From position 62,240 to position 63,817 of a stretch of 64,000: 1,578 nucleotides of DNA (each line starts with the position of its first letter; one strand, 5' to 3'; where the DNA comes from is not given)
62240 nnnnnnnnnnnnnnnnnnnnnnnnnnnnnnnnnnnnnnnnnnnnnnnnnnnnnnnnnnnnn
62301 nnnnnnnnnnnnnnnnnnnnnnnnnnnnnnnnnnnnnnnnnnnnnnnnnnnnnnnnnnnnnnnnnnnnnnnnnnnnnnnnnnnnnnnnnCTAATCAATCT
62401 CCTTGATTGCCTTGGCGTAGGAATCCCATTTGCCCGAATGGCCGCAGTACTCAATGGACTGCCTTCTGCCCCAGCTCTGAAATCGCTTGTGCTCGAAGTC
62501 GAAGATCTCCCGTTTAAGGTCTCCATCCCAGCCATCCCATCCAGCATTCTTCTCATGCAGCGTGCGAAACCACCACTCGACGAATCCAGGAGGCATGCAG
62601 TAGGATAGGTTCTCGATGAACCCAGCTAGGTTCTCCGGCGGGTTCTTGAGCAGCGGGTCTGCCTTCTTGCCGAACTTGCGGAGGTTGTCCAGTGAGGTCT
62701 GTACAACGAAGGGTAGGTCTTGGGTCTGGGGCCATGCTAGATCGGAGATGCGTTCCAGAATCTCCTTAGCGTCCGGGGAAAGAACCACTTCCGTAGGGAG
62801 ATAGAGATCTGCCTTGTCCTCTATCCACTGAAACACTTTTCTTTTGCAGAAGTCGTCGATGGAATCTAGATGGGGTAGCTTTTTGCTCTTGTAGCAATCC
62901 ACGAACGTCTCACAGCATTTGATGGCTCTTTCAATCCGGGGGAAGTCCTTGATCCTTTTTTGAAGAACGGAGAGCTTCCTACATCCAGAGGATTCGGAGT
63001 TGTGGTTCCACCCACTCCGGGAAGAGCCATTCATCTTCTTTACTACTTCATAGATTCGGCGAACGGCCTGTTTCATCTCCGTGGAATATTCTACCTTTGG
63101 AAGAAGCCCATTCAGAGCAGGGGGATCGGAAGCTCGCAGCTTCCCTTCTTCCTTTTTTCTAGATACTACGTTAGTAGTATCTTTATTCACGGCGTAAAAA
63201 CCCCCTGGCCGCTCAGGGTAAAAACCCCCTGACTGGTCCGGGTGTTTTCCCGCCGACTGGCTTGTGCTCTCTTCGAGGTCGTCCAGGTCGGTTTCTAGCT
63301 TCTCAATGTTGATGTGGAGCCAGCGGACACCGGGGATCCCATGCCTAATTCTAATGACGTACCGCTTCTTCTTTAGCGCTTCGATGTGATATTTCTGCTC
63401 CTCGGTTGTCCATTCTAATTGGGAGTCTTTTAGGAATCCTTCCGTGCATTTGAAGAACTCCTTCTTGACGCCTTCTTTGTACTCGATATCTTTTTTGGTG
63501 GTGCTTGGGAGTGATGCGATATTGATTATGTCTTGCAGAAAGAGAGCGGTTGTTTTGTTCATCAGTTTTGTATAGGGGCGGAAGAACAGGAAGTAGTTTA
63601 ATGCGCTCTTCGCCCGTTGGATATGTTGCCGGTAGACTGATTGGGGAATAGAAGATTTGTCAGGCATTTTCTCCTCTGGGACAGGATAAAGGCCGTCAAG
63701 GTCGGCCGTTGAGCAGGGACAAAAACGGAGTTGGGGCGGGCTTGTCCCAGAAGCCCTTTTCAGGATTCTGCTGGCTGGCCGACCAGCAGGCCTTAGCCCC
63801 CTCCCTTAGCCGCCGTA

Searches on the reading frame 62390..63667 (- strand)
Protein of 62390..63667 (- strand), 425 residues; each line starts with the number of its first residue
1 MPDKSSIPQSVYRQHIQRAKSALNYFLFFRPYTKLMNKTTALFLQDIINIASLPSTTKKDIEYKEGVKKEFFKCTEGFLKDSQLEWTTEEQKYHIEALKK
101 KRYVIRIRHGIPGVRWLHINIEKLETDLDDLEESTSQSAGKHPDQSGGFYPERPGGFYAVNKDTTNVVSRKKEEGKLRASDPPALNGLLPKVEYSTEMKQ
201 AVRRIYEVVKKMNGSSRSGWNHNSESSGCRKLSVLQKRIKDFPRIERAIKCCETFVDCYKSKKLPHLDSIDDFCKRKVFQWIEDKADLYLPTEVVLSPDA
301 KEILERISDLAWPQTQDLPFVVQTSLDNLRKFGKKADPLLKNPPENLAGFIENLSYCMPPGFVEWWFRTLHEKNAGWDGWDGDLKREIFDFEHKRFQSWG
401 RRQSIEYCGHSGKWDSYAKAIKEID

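Call 7: search_protein_families(library=pfam, proteins=[window:62390-63667:-], max_evalue=0.01)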
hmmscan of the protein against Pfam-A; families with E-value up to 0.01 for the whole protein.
window:62390-63667:- (425 aa): 0 families

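Call 73: find_encoding_contigs(protein=window:62390-63667:-, flank=10000, max_places=1)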
Protein window:62390-63667:- (425 aa): 2 contigs read that carry it; 1 place shown.
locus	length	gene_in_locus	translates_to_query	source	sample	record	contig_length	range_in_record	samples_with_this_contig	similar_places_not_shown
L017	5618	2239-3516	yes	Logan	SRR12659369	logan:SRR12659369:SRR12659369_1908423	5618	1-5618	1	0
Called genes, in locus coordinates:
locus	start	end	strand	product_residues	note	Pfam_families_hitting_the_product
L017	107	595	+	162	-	PF00075:RNase_H (weak)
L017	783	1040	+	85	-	PF10905:DUF2695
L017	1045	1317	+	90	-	-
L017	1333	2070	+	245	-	-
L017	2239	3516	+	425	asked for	-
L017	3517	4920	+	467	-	PF03796:DnaB_C (weak)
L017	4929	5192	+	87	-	-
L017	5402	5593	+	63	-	-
